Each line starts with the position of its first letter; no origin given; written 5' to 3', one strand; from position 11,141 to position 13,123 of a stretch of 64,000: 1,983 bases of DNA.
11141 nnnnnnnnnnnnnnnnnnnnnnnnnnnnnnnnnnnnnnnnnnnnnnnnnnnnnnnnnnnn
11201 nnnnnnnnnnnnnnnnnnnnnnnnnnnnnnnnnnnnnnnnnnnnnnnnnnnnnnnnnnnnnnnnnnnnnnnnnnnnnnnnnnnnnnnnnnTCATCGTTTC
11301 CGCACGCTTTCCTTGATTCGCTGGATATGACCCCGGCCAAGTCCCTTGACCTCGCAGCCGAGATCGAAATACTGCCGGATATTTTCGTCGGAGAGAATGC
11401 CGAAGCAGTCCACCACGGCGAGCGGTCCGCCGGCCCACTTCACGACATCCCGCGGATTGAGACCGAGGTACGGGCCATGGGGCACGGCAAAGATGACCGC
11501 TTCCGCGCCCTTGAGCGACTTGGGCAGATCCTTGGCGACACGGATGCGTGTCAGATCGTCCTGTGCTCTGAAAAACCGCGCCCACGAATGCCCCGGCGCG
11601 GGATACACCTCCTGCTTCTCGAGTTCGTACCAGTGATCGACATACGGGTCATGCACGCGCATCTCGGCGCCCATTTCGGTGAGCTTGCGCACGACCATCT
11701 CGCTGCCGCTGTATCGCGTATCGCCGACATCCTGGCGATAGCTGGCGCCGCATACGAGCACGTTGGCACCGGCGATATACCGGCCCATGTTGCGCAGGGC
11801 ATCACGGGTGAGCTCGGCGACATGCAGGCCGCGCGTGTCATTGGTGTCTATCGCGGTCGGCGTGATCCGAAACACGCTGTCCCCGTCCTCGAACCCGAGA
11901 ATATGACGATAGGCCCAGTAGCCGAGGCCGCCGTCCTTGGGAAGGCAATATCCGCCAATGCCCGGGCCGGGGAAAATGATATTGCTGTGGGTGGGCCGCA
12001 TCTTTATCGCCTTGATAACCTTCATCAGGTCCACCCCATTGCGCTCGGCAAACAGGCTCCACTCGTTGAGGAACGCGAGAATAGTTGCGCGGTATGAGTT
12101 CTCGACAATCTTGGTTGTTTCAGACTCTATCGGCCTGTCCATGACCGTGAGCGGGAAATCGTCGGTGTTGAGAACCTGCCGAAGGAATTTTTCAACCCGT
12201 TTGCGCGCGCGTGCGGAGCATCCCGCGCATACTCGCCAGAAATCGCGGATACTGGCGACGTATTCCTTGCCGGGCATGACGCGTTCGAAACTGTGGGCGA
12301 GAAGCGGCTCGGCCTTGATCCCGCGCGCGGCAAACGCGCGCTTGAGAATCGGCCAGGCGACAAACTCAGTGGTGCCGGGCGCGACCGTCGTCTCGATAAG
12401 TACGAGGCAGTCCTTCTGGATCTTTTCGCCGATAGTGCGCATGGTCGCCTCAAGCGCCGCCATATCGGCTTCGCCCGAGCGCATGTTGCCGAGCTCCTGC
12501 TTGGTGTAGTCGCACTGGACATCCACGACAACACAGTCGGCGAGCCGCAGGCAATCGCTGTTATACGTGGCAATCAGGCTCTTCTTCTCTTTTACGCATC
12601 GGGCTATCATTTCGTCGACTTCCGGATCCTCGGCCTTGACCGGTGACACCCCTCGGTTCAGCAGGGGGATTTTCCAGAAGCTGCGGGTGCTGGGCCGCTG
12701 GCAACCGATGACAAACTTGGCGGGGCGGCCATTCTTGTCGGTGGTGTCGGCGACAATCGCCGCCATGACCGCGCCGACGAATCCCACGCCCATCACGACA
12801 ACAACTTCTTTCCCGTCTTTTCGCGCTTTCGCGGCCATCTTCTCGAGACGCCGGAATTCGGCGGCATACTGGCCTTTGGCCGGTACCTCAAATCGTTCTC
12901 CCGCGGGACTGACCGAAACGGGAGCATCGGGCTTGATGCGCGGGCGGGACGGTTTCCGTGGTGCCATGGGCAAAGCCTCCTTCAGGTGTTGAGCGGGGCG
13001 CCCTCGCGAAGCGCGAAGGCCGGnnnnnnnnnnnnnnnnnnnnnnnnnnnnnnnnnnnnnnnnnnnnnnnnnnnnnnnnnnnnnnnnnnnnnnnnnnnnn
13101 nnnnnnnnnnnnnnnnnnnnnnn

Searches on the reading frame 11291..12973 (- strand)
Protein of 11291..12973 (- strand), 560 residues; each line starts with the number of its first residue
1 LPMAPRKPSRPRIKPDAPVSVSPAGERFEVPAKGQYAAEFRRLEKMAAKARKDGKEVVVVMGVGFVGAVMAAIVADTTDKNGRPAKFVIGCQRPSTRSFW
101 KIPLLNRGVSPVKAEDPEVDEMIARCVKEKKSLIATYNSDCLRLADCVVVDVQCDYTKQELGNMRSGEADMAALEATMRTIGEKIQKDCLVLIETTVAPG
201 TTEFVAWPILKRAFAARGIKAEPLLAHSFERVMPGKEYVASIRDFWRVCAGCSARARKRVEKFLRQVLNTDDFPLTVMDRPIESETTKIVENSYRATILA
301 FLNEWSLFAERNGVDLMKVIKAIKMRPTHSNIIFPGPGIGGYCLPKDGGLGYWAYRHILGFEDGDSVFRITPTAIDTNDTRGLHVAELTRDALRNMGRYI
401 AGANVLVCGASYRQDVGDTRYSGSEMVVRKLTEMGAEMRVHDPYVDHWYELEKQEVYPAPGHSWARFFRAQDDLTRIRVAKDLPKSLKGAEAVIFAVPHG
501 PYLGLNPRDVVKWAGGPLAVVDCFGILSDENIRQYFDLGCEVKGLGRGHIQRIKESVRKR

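Call 17: search_protein_families(library=pfam, proteins=[window:11291-12973:-], max_evalue=0.001)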
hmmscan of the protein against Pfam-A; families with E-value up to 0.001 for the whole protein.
window:11291-12973:- (560 aa): 3 families
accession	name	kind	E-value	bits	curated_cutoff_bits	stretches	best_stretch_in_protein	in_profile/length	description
PF03720.21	UDPG_MGDP_dh_C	-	6.6e-18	65.4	30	1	406-527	1-101/103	UDP-glucose/GDP-mannose dehydrogenase family, UDP binding domain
PF00984.24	UDPG_MGDP_dh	-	1.9e-16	60.3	25.4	1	283-347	2-67/94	UDP-glucose/GDP-mannose dehydrogenase family, central domain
PF03721.20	UDPG_MGDP_dh_N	-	1.3e-13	51.4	27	1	58-251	3-174/187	UDP-glucose/GDP-mannose dehydrogenase family, NAD binding domain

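Call 78: search_protein_families(library=ncbifam, proteins=[window:11291-12973:-], max_evalue=0.00001)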
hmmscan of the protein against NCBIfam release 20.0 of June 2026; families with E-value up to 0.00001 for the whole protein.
window:11291-12973:- (560 aa): 7 families
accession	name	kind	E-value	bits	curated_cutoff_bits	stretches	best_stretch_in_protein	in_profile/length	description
TIGR03026.1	NDP-sugDHase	subfamily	1.4e-54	185.5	189.8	1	58-508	3-397/413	nucleotide sugar dehydrogenase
NF040825.1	UDPMaNacDH_Arch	equivalog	6.6e-41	140.5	750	1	102-449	36-355/418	UDP-N-acetyl-D-mannosamine dehydrogenase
NF008286.0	PRK11064.1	equivalog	3.5e-26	91.8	459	1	57-446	5-365/420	UDP-N-acetyl-D-mannosamine dehydrogenase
NF047673.2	TeichurnBiosyTuaD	equivalog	2.6e-24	86.2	700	1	58-445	4-353/439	UDP-glucose 6-dehydrogenase TuaD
NF041297.1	UDPGDh_AglM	equivalog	1.3e-21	77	670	1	58-445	3-359/429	UDP-glucose 6-dehydrogenase AglM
NF011729.0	PRK15182.1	equivalog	2.2e-16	59.6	592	1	169-447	94-359/425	Vi polysaccharide biosynthesis UDP-N-acetylglucosamine C-6 dehydrogenase TviB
NF011631.0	PRK15057.1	equivalog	1.9e-10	40.4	757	1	104-348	37-258/388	UDP-glucose 6-dehydrogenase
